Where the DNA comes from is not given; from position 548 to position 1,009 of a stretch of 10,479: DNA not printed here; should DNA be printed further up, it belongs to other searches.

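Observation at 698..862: Solo HicB-like antitoxin domain gene bracketed by two copies of the conserved motif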

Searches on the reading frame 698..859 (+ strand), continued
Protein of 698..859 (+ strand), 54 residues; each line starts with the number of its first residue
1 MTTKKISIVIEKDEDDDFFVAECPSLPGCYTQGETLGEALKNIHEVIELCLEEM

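Call 53: predict_structure(alignment_id=A4)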
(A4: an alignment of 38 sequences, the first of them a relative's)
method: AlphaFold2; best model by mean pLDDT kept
length: 54 residues; sequences in the alignment: 38
mean_pLDDT: 85.0   pTM: 0.61
mean pLDDT of the five models: 85.0, 83.7, 83.6, 83.0, 82.3
residues with pLDDT >= 90: 18; 70-90: 32; 50-70: 4; < 50: 0
segments of 3 or more residues with pLDDT < 50: none
pLDDT, mean of each block of 10 residues (from residue 1): 76 86 87 91 88 78
secondary structure, 60 per line:
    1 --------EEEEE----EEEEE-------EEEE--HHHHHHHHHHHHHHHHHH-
elements in order: E9-13 E18-22 E30-33 H36-53

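Call 57: fold_search(model_id=the predicted structure, library=pdb)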
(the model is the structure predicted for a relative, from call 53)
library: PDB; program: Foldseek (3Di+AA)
matches with E <= 10: 286; with E <= 0.001: 0
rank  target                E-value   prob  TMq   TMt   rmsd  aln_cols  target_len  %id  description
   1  6g1c_V                4.1e-03  1.00  0.80  0.52   1.0        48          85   31  Crystal structure of the N-terminal domain of Burkholderia Pseudomallei antitoxin HicB (released 2018-10-31)
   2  6g1n_C                2.9e-02  1.00  0.69  0.29   1.2        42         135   33  Crystal structure of the Burkholderia Pseudomallei antitoxin HicB (released 2018-10-31)
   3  2dsy_C                3.1e-02  1.00  0.73  0.53   1.4        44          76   30  Crystal structure of TTHA0281 from thermus thermophilus HB8 (released 2007-03-27)
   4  2dsy_D                3.3e-02  1.00  0.71  0.48   1.8        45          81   27  Crystal structure of TTHA0281 from thermus thermophilus HB8 (released 2007-03-27)
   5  2dsy_B                3.8e-02  1.00  0.68  0.49   1.5        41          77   29  Crystal structure of TTHA0281 from thermus thermophilus HB8 (released 2007-03-27)
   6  6g1n_A                4.4e-02  1.00  0.70  0.30   1.0        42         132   33  Crystal structure of the Burkholderia Pseudomallei antitoxin HicB (released 2018-10-31)
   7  6u0i_B                4.4e-02  1.00  0.74  0.30   1.2        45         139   18  Putative Antitoxin HicB3 from Escherichia coli str. K-12 substr. DH10B (released 2019-08-28)
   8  6g26_B                4.7e-02  1.00  0.66  0.28   1.1        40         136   35  The crystal structure of the Burkholderia pseudomallei HicAB complex (released 2018-10-31)
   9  6g26_A                4.7e-02  1.00  0.66  0.27   1.1        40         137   35  The crystal structure of the Burkholderia pseudomallei HicAB complex (released 2018-10-31)
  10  3kwr_B                5.5e-02  1.00  0.73  0.51   2.1        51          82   22  Crystal structure of Putative RNA-binding protein (NP_785364.1) from LACTOBACILLUS PLANTARUM at 1.45 A resolution (released 2009-12-22)
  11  2dsy_A                5.5e-02  0.99  0.63  0.44   2.7        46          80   28  Crystal structure of TTHA0281 from thermus thermophilus HB8 (released 2007-03-27)
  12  4p78_A                7.7e-02  1.00  0.70  0.47   1.9        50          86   26  HicA3 and HicB3 toxin-antitoxin complex (released 2014-08-27)
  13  6g1c_B                9.5e-02  1.00  0.70  0.45   1.0        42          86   33  Crystal structure of the N-terminal domain of Burkholderia Pseudomallei antitoxin HicB (released 2018-10-31)
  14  4p7d_B                1.2e-01  0.99  0.70  0.30   1.5        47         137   28  Antitoxin HicB3 crystal structure (released 2014-08-27)
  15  6hpb_B                1.4e-01  1.00  0.71  0.29   1.1        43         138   19  Crystal structure of the E.coli HicAB toxin-antitoxin complex (released 2019-09-18)
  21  3kwr_A                3.6e-01  0.96  0.70  0.48   1.9        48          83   21  Crystal structure of Putative RNA-binding protein (NP_785364.1) from LACTOBACILLUS PLANTARUM at 1.45 A resolution (released 2009-12-22)
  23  6g1c_C                4.8e-01  0.97  0.69  0.47   1.1        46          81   30  Crystal structure of the N-terminal domain of Burkholderia Pseudomallei antitoxin HicB (released 2018-10-31)
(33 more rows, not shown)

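Call 58: search_solved_structures(query=A4, max_evalue=10, show_alignments=5)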
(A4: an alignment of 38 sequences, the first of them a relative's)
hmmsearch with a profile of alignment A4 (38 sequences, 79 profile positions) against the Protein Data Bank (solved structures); distinct sequences matched with E-value up to 10: 5.
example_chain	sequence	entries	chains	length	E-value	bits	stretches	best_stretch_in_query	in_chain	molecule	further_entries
2yzt_A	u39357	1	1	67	2.4e-08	36.8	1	8-61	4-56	Putative uncharacterized protein TTHA1756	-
6g1c_V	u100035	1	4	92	3.8e-07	33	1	8-49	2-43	Antitoxin HicB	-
6g1n_A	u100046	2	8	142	7.5e-07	32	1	7-49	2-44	antitoxin HicB | HicB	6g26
29ms_A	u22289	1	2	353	0.91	12.5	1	33-60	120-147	StSS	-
5cwp_A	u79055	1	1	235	3.4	10.7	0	38-69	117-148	Designed helical repeat protein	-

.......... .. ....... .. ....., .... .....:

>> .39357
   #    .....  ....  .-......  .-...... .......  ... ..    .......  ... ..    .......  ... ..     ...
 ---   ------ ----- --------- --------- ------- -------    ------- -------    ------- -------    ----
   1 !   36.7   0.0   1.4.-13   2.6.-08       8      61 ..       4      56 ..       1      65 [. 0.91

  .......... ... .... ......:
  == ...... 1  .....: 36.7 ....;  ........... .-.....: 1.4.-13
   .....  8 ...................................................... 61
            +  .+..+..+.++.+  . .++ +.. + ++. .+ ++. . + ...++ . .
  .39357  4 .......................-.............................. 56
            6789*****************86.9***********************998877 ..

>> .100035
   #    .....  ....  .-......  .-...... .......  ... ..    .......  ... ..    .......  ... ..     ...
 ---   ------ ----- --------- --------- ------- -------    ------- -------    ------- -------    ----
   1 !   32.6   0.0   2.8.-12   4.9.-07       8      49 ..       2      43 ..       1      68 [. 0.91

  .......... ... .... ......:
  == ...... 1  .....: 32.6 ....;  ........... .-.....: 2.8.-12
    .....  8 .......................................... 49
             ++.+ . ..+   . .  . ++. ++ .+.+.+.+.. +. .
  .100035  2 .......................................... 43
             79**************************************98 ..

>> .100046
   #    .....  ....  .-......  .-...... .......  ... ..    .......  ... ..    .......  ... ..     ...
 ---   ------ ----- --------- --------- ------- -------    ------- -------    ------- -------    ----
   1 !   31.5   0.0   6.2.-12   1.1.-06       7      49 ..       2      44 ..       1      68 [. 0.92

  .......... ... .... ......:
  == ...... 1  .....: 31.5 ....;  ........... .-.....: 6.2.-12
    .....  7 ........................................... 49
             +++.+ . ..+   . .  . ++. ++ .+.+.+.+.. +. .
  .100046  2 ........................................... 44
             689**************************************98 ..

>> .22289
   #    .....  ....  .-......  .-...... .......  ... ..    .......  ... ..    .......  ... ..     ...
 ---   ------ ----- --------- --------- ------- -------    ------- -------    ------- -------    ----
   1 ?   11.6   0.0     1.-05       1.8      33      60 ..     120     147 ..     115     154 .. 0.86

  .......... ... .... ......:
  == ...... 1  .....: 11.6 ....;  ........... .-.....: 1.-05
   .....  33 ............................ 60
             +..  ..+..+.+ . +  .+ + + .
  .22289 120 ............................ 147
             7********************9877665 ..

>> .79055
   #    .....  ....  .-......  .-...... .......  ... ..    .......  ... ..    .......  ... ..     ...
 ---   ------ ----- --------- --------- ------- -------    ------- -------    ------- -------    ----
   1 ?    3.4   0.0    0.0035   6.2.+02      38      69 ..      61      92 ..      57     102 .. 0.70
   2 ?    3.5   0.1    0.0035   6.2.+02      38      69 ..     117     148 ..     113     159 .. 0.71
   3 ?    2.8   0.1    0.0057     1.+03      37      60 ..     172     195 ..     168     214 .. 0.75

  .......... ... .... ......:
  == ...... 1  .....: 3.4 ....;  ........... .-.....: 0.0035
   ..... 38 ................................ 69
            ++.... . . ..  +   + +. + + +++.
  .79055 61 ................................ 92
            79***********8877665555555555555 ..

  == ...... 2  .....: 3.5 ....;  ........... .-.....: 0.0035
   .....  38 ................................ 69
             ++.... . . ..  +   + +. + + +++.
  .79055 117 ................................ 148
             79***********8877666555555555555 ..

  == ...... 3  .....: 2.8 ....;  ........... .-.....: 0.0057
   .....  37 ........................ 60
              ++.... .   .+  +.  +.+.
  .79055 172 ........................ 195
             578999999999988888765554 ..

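Call 72: search_protein_families(library=padloc, proteins=[window:698-859:+], max_evalue=0.01)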
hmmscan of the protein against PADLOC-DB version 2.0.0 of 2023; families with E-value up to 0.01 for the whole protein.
window:698-859:+ (54 aa): 0 families

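Call 74: find_encoding_contigs(protein=P0101, flank=4000, max_places=3)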
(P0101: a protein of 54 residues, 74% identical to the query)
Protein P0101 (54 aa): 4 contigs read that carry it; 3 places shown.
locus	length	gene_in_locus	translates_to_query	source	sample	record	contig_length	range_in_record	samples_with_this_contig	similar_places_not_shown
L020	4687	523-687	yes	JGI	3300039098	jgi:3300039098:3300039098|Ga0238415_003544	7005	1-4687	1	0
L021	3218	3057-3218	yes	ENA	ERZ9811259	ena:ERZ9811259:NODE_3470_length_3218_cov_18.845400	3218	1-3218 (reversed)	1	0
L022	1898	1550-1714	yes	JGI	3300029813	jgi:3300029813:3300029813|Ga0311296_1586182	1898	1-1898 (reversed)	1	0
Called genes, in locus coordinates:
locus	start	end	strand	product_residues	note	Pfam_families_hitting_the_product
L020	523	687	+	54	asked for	PF15919:HicB_lk_antitox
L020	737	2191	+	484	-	PF12161:HsdM_N, PF02384:N6_Mtase, PF07669:Eco57I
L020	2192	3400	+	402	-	PF01420:Methylase_S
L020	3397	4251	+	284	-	PF02498:Bro-N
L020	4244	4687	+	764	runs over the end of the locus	PF04313:HSDR_N (faint), PF00270:DEAD, PF04851:ResIII, PF18766:SWI2_SNF2, PF00271:Helicase_C, PF08463:EcoEI_R_C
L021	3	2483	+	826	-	?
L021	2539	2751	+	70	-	-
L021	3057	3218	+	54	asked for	PF15919:HicB_lk_antitox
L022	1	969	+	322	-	?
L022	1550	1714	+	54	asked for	PF15919:HicB_lk_antitox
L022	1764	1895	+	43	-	-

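Call 83: search_solved_structures(query=A5, max_evalue=10, show_alignments=5)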
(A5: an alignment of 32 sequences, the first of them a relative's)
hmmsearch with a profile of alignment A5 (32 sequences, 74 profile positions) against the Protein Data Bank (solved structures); distinct sequences matched with E-value up to 10: 16.
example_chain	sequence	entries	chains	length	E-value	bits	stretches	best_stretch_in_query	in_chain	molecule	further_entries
2yzt_A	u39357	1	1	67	2.8e-16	62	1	5-60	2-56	Putative uncharacterized protein TTHA1756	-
6g1c_V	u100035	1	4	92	2.5e-10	42.9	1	6-55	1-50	Antitoxin HicB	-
6g1n_A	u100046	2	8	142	2.7e-10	42.7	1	5-54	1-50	antitoxin HicB | HicB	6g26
2dsy_A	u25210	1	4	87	0.0021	20.7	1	15-52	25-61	Hypothetical protein TTHA0281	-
1wv8_A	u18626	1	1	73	0.018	17.7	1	16-54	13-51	hypothetical protein TTHA1013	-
8glt_1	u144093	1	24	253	0.026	17.2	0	37-70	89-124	C2-chlorophyll-comp_O32-15_ctermHis, polyalanine model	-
7unh_A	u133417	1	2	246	0.065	15.9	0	37-63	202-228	SP2 designed chlorophyll dimer protein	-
7uni_A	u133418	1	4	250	0.073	15.7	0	37-63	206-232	SP2-ZnPPaM designed chlorophyll dimer protein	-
6u0i_A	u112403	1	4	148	0.094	15.4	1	5-48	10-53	Antitoxin HicB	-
6hpb_B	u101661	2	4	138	0.23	14.1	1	7-48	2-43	Antitoxin HicB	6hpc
4krc_B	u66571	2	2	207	0.43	13.3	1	36-61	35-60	PHO85 cyclin-10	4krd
9svk_B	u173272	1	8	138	0.51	13.1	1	31-57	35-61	Toxin-antitoxin system, antitoxin component, HicB family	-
6dm9_A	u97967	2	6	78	0.54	13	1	34-49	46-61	DHD15_extended_A | DHD15_closed_A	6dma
4p78_A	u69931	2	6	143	0.73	12.5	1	20-54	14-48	HicB3 antitoxin | Antitoxin HicB3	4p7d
9lns_A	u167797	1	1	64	5.2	9.8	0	37-61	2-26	dAIT17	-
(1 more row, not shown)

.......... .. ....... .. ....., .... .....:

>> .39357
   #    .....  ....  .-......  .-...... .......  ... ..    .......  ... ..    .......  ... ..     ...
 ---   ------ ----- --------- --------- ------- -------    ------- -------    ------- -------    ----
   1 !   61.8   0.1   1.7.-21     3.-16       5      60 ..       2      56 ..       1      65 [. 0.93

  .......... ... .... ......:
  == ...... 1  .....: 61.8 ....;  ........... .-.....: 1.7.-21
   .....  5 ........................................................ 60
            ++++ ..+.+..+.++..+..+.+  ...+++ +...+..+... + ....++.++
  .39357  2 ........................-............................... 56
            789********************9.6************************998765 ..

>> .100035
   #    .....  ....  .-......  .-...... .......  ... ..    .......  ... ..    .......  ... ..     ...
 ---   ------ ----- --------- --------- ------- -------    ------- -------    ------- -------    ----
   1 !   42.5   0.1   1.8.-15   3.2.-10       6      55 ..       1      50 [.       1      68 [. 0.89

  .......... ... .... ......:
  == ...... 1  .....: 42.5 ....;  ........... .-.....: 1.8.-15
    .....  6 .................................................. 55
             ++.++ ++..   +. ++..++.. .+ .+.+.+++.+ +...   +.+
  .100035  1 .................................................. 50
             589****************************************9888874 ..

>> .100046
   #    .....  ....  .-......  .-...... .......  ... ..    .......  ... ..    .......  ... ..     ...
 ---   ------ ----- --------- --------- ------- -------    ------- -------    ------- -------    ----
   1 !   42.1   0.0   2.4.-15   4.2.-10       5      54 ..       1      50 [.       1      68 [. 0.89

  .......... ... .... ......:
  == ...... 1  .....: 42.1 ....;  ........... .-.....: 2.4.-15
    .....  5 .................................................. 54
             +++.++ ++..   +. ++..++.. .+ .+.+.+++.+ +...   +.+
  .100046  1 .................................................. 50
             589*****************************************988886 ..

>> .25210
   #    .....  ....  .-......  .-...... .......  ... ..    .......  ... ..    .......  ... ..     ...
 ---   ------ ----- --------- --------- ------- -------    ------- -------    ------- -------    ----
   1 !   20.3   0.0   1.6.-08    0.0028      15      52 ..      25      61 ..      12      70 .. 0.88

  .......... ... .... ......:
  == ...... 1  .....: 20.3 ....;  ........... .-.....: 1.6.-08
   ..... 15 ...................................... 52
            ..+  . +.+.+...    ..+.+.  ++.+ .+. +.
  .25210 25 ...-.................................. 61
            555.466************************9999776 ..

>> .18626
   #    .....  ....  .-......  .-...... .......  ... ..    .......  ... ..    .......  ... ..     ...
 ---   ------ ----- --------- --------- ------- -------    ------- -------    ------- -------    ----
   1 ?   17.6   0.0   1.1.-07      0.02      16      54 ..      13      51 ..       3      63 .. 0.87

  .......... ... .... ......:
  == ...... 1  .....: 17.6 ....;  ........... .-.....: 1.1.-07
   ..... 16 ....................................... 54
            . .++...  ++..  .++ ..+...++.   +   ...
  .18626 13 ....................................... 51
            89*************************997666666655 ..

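Call 94: predict_structure(alignment_id=A6)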
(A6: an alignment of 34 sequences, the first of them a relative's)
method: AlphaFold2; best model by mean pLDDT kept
length: 79 residues; sequences in the alignment: 34
mean_pLDDT: 68.7   pTM: 0.52
mean pLDDT of the five models: 68.7, 68.5, 67.1, 67.0, 65.7
residues with pLDDT >= 90: 0; 70-90: 42; 50-70: 21; < 50: 16
segments of 3 or more residues with pLDDT < 50: 1-4, 68-79
pLDDT, mean of each block of 10 residues (from residue 1): 55 82 78 86 83 67 55 41
secondary structure, 60 per line:
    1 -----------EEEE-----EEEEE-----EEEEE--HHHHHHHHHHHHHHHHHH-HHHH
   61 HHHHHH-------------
elements in order: E12-15 E21-25 E31-35 H38-55 H57-66

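Call 95: search_protein_representatives(protein=window:698-859:+)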
Query: 54 residues. Proteins with E-value up to 0.001 (for the whole library): 5774; up to 1e-10: 64; up to 1e-30: 0. The best 150 are listed.
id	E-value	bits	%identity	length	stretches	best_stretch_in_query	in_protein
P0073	5.6e-16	73.0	78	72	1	3-52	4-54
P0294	2.4e-14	68.0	86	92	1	11-53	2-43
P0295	5.9e-14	66.7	70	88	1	6-52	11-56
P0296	1.4e-13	65.6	63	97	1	4-53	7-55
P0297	1.5e-13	65.5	66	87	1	6-53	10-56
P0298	1.5e-13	65.5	46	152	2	5-52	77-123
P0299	1.5e-13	65.5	70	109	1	3-53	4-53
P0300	2.0e-13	65.1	68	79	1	6-53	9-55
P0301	2.1e-13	65.0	66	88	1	6-53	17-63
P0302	2.5e-13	64.8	67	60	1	4-53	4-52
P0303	4.1e-13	64.1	45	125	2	5-52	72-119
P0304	7.3e-13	63.4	70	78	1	6-53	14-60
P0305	1.2e-12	62.6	64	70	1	3-53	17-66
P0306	1.9e-12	62.1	48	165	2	5-53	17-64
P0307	2.2e-12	61.8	65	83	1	5-53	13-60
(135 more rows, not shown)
